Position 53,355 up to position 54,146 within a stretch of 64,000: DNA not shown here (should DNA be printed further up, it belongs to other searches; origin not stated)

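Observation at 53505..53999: Orphan ORF between murD and ftsW is a paralog of the MurD C-terminal domain only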

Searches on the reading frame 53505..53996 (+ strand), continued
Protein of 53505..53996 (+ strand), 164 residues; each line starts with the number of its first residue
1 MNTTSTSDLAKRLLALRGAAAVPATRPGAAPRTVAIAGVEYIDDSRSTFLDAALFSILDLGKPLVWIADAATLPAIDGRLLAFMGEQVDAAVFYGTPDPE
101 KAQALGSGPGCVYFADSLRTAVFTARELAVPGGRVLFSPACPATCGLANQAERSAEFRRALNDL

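Call 33: search_protein_representatives(alignment_id=A2)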
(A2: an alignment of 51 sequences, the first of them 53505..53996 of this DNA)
Query: 51 sequences, 165 profile positions. Proteins with E-value up to 0.001 (for the whole library): 15506; up to 1e-10: 6561; up to 1e-30: 20. The best 150 are listed.
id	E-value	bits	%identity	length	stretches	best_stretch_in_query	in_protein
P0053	8.6e-75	266.2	-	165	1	1-165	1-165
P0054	7.2e-58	211.2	-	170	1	1-165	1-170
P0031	4.4e-53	195.6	-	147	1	1-165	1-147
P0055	2.8e-52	193.0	-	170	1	8-165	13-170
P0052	1.3e-51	190.8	-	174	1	5-165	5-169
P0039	3.5e-50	186.2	-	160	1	1-165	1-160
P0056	3.0e-49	183.2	-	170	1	4-165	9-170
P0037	1.6e-48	180.7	-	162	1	4-165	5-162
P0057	5.2e-46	172.6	-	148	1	31-165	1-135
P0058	5.3e-46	172.6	-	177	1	7-165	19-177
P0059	3.3e-45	170.0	-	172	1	4-165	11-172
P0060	2.1e-42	160.9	-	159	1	5-151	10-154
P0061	3.4e-42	160.2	-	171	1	6-165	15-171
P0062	1.1e-41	158.5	-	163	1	1-165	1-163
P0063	1.5e-40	154.9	-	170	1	5-165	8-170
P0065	3.8e-31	124.3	-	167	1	1-165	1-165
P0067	8.9e-31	123.0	-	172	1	8-165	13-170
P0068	1.8e-30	122.0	-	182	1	7-165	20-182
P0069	1.1e-29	119.5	-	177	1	7-165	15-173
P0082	2.2e-27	112.0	-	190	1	9-165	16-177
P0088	7.1e-27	110.4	-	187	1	11-165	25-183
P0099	4.3e-26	107.8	-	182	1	6-165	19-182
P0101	5.6e-26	107.4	-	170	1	1-165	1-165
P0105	6.2e-26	107.3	-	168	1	11-165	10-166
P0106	6.4e-26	107.3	-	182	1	7-165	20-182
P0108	7.3e-26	107.1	-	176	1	6-165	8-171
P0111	1.1e-25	106.5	-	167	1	1-165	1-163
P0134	5.6e-25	104.2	-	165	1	1-165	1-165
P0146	8.7e-25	103.6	-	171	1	6-165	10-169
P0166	2.6e-24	102.0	-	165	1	10-162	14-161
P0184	5.7e-24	100.9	-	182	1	3-165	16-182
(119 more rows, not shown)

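Call 35: find_encoding_contigs(protein=P0067, flank=5000, max_places=3)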
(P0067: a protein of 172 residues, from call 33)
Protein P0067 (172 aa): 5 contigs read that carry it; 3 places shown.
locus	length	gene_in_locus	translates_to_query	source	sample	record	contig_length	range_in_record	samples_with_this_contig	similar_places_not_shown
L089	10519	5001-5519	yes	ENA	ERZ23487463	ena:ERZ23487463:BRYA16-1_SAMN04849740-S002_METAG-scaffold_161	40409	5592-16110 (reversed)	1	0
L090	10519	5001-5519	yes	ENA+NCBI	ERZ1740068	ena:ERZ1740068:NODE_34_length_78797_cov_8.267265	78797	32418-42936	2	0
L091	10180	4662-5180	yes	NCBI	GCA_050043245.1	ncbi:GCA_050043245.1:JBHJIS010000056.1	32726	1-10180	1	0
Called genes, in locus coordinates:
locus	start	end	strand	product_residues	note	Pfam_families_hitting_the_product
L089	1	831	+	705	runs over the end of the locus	PF03717:PBP_dimer (weak), PF00905:Transpeptidase, PF03793:PASTA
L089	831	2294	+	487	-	PF01225:Mur_ligase, PF08245:Mur_ligase_M, PF02875:Mur_ligase_C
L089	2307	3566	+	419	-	PF10555:MraY_sig1 (weak), PF00953:Glycos_transf_4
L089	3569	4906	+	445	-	PF21377:MurD_N, PF21799:MurD-like_N, PF08245:Mur_ligase_M, PF02875:Mur_ligase_C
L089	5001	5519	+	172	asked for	PF02875:Mur_ligase_C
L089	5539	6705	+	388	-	PF01098:FTSW_RODA_SPOVE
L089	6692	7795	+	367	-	PF03033:Glyco_transf_28, PF04101:Glyco_tran_28_C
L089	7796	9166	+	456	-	PF01225:Mur_ligase, PF08245:Mur_ligase_M, PF02875:Mur_ligase_C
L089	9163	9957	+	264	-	-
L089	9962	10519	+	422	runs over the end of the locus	PF11104:PilM_2 (faint), PF14450:FtsA, PF02491:SHS2_FTSA, PF00012:HSP70 (faint), PF06723:MreB_Mbl, PF06277:EutA, PF14450:FtsA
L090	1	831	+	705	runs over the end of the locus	PF03717:PBP_dimer (weak), PF00905:Transpeptidase, PF03793:PASTA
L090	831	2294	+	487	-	PF01225:Mur_ligase, PF08245:Mur_ligase_M, PF02875:Mur_ligase_C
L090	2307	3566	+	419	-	PF10555:MraY_sig1 (weak), PF00953:Glycos_transf_4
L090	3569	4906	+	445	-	PF21377:MurD_N, PF21799:MurD-like_N, PF08245:Mur_ligase_M, PF02875:Mur_ligase_C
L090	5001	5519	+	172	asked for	PF02875:Mur_ligase_C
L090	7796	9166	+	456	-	PF01225:Mur_ligase, PF08245:Mur_ligase_M, PF02875:Mur_ligase_C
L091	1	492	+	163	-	PF03793:PASTA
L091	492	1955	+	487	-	PF01225:Mur_ligase, PF08245:Mur_ligase_M, PF02875:Mur_ligase_C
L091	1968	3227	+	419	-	PF10555:MraY_sig1 (weak), PF00953:Glycos_transf_4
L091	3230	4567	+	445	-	PF21377:MurD_N, PF21799:MurD-like_N, PF08245:Mur_ligase_M, PF02875:Mur_ligase_C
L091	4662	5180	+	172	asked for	PF02875:Mur_ligase_C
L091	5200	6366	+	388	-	PF01098:FTSW_RODA_SPOVE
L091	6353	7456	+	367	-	PF03033:Glyco_transf_28, PF04101:Glyco_tran_28_C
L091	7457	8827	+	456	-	PF01225:Mur_ligase, PF08245:Mur_ligase_M, PF02875:Mur_ligase_C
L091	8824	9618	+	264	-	-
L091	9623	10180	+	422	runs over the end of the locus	PF11104:PilM_2 (faint), PF14450:FtsA, PF02491:SHS2_FTSA, PF00012:HSP70 (faint), PF06723:MreB_Mbl, PF06277:EutA, PF14450:FtsA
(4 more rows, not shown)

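Call 36: find_encoding_contigs(protein=P0065, flank=5000, max_places=3)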
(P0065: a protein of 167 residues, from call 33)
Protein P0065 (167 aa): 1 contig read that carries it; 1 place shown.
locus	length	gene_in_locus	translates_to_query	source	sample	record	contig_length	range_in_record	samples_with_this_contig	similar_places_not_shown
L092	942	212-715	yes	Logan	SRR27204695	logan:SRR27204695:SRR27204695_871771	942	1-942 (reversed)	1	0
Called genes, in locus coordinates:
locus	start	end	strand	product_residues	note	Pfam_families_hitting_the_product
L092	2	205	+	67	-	?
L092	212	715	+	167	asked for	-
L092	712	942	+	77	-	?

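Call 40: find_homologous_proteins(query=A3, max_evalue=1e-10)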
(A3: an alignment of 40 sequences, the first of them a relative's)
Query A3 (40 sequences) (172 aa, profile of the alignment): 2259 proteins with E <= 1e-10 among 7466 candidates; the best 120 are listed.
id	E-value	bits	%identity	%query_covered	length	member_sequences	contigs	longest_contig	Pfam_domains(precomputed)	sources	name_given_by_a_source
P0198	1.5e-63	232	48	96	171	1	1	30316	PF02875.27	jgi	jgi:UDP-N-acetylmuramoylalanine--D-glutamate ligase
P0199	1.8e-63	231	54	86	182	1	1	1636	PF02875.27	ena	-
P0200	2.2e-63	231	48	96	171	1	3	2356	PF02875.27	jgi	jgi:UDP-N-acetylmuramoylalanine--D-glutamate ligase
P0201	6.0e-63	230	48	91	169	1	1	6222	PF02875.27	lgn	-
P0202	9.4e-63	229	54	86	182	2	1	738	PF02875.27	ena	-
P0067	1.0e-62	229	100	100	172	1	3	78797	PF02875.27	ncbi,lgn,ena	ncbi:MAG: glutamate ligase domain-containing protein [Salibacteraceae bacterium]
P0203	1.3e-62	229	49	91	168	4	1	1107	PF02875.27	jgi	-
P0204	1.7e-62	228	64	90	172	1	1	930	PF02875.27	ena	-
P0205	1.8e-62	228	48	91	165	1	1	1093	PF02875.27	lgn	-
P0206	2.5e-62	228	55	86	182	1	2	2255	PF02875.27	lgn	-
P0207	2.7e-62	228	52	86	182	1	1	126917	PF02875.27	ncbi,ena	-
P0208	3.0e-62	227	59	97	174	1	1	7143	PF02875.27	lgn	-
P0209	3.3e-62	227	48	94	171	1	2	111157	PF02875.27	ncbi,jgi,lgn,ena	jgi:UDP-N-acetylmuramoylalanine--D-glutamate ligase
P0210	3.3e-62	227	49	90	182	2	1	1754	PF02875.27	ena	-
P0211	4.0e-62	227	49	90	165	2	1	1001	PF02875.27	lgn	-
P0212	4.4e-62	227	51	86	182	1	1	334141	PF02875.27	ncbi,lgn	-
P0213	4.5e-62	227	49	86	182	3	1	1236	PF02875.27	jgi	jgi:UDP-N-acetylmuramoylalanine--D-glutamate ligase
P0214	4.8e-62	227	55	86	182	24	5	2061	PF02875.27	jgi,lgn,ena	jgi:UDP-N-acetylmuramoylalanine--D-glutamate ligase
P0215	6.7e-62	226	55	86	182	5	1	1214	PF02875.27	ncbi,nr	ncbi:MAG TPA: cyanophycin synthetase, partial [Bacteroidia bacterium]|nr:cyanophycin synthetase [Bac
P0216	8.1e-62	226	49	90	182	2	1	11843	PF02875.27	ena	-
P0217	1.2e-61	225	52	86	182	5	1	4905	PF02875.27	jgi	-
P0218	1.4e-61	225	54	86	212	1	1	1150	PF02875.27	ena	-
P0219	1.6e-61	225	52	90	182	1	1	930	PF02875.27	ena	-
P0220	1.7e-61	225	51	86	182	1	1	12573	PF02875.27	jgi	jgi:UDP-N-acetylmuramoylalanine--D-glutamate ligase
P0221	1.7e-61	225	51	86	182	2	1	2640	PF02875.27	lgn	-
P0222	1.8e-61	225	54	86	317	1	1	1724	PF02875.27,PF08245.19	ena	-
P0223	1.9e-61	225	50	86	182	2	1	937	PF02875.27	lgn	-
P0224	2.0e-61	225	51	86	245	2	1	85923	PF02875.27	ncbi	ncbi:MAG: UDP-N-acetylmuramoyl-L-alanine--D-glutamate ligase, partial [Bacteroidota bacterium]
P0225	2.3e-61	225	51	86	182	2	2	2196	PF02875.27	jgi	jgi:UDP-N-acetylmuramoylalanine--D-glutamate ligase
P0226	2.3e-61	224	51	86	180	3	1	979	PF02875.27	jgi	jgi:UDP-N-acetylmuramoylalanine--D-glutamate ligase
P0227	2.4e-61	224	49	86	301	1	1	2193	PF02875.27,PF08245.19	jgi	jgi:UDP-N-acetylmuramoylalanine--D-glutamate ligase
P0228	2.4e-61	224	61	91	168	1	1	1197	PF02875.27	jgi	jgi:UDP-N-acetylmuramoylalanine--D-glutamate ligase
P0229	2.6e-61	224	54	86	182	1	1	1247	PF02875.27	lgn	-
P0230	2.9e-61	224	52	86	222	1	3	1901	PF02875.27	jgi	jgi:UDP-N-acetylmuramoylalanine--D-glutamate ligase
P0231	3.1e-61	224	52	86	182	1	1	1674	PF02875.27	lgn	-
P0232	3.1e-61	224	52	86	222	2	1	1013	PF02875.27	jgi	jgi:UDP-N-acetylmuramoylalanine--D-glutamate ligase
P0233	3.1e-61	224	52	86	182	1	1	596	PF02875.27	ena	-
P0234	4.5e-61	224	59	100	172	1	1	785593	PF02875.27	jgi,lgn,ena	-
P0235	4.6e-61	224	53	86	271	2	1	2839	PF02875.27,PF08245.19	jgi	-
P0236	4.6e-61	224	53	86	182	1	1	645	PF02875.27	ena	-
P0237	4.6e-61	224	52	90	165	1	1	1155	PF02875.27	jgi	jgi:UDP-N-acetylmuramoylalanine--D-glutamate ligase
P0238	4.7e-61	223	54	86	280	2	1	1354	PF02875.27,PF08245.19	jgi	jgi:UDP-N-acetylmuramoylalanine--D-glutamate ligase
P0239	4.8e-61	223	51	86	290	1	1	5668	PF02875.27,PF08245.19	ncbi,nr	ncbi:MAG: UDP-N-acetylmuramoyl-L-alanine--D-glutamate ligase, partial [Bacteroidota bacterium]|nr:UD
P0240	4.8e-61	223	51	90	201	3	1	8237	PF02875.27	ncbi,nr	ncbi:MAG TPA: cyanophycin synthetase, partial [Bacteroidia bacterium]|nr:cyanophycin synthetase [Bac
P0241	5.0e-61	223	50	86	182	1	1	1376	PF02875.27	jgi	jgi:UDP-N-acetylmuramoylalanine--D-glutamate ligase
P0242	5.1e-61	223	53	86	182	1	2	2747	PF02875.27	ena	-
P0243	5.1e-61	223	46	90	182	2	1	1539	PF02875.27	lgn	-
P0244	5.3e-61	223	60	91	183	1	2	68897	PF02875.27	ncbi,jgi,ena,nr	ncbi:MAG: hypothetical protein COA57_02710 [Flavobacteriales bacterium]|nr:hypothetical protein [Bac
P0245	5.6e-61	223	52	86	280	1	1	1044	PF02875.27,PF08245.19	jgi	jgi:UDP-N-acetylmuramoylalanine--D-glutamate ligase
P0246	5.6e-61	223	52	86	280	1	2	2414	PF02875.27,PF08245.19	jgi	jgi:UDP-N-acetylmuramoylalanine--D-glutamate ligase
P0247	5.6e-61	223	60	94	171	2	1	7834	PF02875.27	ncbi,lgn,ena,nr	ncbi:MAG: hypothetical protein JKY53_10150 [Flavobacteriales bacterium]|nr:hypothetical protein [Fla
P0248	6.1e-61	223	53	86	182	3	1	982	PF02875.27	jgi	jgi:UDP-N-acetylmuramoylalanine--D-glutamate ligase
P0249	6.3e-61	223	54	86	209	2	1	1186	PF02875.27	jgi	jgi:UDP-N-acetylmuramoylalanine--D-glutamate ligase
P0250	6.6e-61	223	51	86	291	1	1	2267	PF02875.27,PF08245.19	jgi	jgi:UDP-N-acetylmuramoylalanine--D-glutamate ligase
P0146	7.1e-61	223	65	96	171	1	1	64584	PF02875.27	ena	-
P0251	7.2e-61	223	51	88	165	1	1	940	PF02875.27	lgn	-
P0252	7.5e-61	223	62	90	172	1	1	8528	PF02875.27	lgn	-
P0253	7.8e-61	223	49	86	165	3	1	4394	PF02875.27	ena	-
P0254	8.0e-61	223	51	86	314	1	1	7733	PF02875.27,PF08245.19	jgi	jgi:UDP-N-acetylmuramoylalanine--D-glutamate ligase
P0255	8.4e-61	223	53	86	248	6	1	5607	PF02875.27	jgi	-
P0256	8.4e-61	223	54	86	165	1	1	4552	PF02875.27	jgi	jgi:UDP-N-acetylmuramoylalanine--D-glutamate ligase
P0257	8.9e-61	223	51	86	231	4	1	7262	PF02875.27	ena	-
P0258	9.0e-61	223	53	86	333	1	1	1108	PF02875.27,PF08245.19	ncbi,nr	ncbi:MAG TPA: UDP-N-acetylmuramoyl-L-alanine--D-glutamate ligase, partial [Bacteroidia bacterium]|nr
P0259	9.1e-61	223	46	99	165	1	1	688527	PF02875.27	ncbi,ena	-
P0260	9.4e-61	223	60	90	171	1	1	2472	PF02875.27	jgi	jgi:UDP-N-acetylmuramoylalanine--D-glutamate ligase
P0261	9.7e-61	222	44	91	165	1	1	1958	PF02875.27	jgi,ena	-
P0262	1.0e-60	222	46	90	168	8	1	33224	PF02875.27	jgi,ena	jgi:UDP-N-acetylmuramoylalanine--D-glutamate ligase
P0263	1.1e-60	222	50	91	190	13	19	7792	PF02875.27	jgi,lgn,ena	jgi:UDP-N-acetylmuramoylalanine--D-glutamate ligase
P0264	1.1e-60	222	49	86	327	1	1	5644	PF02875.27,PF08245.19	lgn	-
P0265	1.1e-60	222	54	86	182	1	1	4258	PF02875.27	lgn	-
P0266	1.2e-60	222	89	99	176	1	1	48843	PF02875.27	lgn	-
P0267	1.2e-60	222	53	86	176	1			PF02875.27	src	-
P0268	1.3e-60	222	53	86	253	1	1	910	PF02875.27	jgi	-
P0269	1.3e-60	222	45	95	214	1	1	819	PF02875.27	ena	-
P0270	1.3e-60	222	51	86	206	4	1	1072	PF02875.27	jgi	-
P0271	1.3e-60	222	55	86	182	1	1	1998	PF02875.27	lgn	-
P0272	1.3e-60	222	49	86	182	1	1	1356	PF02875.27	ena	-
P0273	1.4e-60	222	49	85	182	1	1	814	PF02875.27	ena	-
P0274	1.4e-60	222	45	95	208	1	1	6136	PF02875.27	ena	-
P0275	1.6e-60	222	51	86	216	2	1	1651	PF02875.27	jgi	jgi:UDP-N-acetylmuramoylalanine--D-glutamate ligase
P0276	1.9e-60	221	51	90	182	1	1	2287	PF02875.27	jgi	-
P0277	2.0e-60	221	49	90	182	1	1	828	PF02875.27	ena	-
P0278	2.1e-60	221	53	86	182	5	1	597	PF02875.27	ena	-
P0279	2.1e-60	221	51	86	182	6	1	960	PF02875.27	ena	-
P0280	2.1e-60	221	50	86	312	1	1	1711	PF02875.27,PF08245.19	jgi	jgi:UDP-N-acetylmuramoylalanine--D-glutamate ligase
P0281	2.1e-60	221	50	88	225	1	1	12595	PF02875.27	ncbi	-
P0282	2.3e-60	221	49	86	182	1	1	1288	PF02875.27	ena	-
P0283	2.3e-60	221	50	86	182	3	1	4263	PF02875.27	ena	-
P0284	2.4e-60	221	45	95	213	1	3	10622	PF02875.27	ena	-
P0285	2.6e-60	221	55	86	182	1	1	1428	PF02875.27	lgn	-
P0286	2.6e-60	221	62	94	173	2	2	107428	PF02875.27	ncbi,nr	ncbi:hypothetical protein N9R81_06250 [Flavobacteriales bacterium]|nr:hypothetical protein [Flavobac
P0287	2.7e-60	221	52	86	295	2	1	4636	PF02875.27,PF08245.19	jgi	jgi:UDP-N-acetylmuramoylalanine--D-glutamate ligase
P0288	2.7e-60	221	52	86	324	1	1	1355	PF02875.27,PF08245.19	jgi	jgi:UDP-N-acetylmuramoylalanine--D-glutamate ligase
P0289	2.7e-60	221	51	86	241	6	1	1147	PF02875.27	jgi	jgi:UDP-N-acetylmuramoylalanine--D-glutamate ligase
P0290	2.7e-60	221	52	86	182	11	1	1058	PF02875.27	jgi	jgi:UDP-N-acetylmuramoylalanine--D-glutamate ligase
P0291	2.8e-60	221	52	90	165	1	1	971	PF02875.27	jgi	jgi:UDP-N-acetylmuramoylalanine--D-glutamate ligase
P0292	3.0e-60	221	50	86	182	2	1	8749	PF02875.27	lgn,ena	-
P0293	3.1e-60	221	47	90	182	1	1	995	PF02875.27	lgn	-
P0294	3.2e-60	221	54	86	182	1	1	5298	PF02875.27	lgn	-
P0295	3.3e-60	221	56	86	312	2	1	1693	PF02875.27,PF08245.19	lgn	-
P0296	3.4e-60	221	55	87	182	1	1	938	PF02875.27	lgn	-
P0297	3.4e-60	221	53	86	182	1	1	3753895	PF02875.27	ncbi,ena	-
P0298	3.6e-60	221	54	86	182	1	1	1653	PF02875.27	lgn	-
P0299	3.6e-60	221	54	85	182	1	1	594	PF02875.27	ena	-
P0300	3.8e-60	221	51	86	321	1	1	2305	PF02875.27,PF08245.19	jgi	jgi:UDP-N-acetylmuramoylalanine--D-glutamate ligase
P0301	3.9e-60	220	46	88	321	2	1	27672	PF02875.27,PF08245.19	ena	-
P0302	4.0e-60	220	52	86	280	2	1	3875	PF02875.27,PF08245.19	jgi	jgi:UDP-N-acetylmuramoylalanine--D-glutamate ligase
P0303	4.3e-60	220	51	86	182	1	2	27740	PF02875.27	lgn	-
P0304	4.3e-60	220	55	86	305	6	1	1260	PF02875.27,PF08245.19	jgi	jgi:UDP-N-acetylmuramoylalanine--D-glutamate ligase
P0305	4.4e-60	220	51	86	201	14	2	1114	PF02875.27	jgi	jgi:UDP-N-acetylmuramoylalanine--D-glutamate ligase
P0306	4.5e-60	220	51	86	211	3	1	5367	PF02875.27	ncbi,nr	ncbi:MAG TPA: cyanophycin synthetase, partial [Bacteroidia bacterium]|nr:cyanophycin synthetase [Bac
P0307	4.6e-60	220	45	91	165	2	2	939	PF02875.27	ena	-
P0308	4.6e-60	220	51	86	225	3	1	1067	PF02875.27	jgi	jgi:UDP-N-acetylmuramoylalanine--D-glutamate ligase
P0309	4.6e-60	220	51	86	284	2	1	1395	PF02875.27,PF08245.19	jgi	jgi:UDP-N-acetylmuramoylalanine--D-glutamate ligase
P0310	4.6e-60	220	44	91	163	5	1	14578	PF02875.27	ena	-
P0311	4.8e-60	220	52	86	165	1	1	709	PF02875.27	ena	-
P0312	4.9e-60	220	51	86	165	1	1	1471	PF02875.27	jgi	jgi:UDP-N-acetylmuramoylalanine--D-glutamate ligase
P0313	5.0e-60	220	49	86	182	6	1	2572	PF02875.27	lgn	-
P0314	5.2e-60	220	51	86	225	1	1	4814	PF02875.27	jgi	jgi:UDP-N-acetylmuramoylalanine--D-glutamate ligase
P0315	5.4e-60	220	53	86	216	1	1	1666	PF02875.27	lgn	-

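Call 41: find_encoding_contigs(protein=P0297, flank=5000, max_places=2)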
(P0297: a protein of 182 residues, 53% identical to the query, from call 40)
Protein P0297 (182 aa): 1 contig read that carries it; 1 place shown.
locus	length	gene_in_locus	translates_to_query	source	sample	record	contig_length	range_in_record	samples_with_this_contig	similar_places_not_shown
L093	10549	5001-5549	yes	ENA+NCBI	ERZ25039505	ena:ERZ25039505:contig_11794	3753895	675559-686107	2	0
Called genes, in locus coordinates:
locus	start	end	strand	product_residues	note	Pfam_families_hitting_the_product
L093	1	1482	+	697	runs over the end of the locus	PF03717:PBP_dimer, PF00905:Transpeptidase, PF03793:PASTA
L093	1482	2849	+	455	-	PF01225:Mur_ligase, PF08245:Mur_ligase_M, PF02875:Mur_ligase_C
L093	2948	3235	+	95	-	-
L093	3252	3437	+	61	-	-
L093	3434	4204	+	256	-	PF00953:Glycos_transf_4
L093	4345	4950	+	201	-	PF08245:Mur_ligase_M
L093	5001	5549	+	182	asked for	PF02875:Mur_ligase_C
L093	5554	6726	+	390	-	PF01098:FTSW_RODA_SPOVE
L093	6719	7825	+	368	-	PF03033:Glyco_transf_28, PF04101:Glyco_tran_28_C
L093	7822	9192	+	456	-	PF01225:Mur_ligase, PF08245:Mur_ligase_M, PF02875:Mur_ligase_C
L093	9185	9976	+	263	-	-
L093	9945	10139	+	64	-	-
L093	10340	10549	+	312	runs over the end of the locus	PF02491:SHS2_FTSA, PF00012:HSP70 (faint), PF06277:EutA, PF06723:MreB_Mbl, PF11104:PilM_2 (weak), PF14450:FtsA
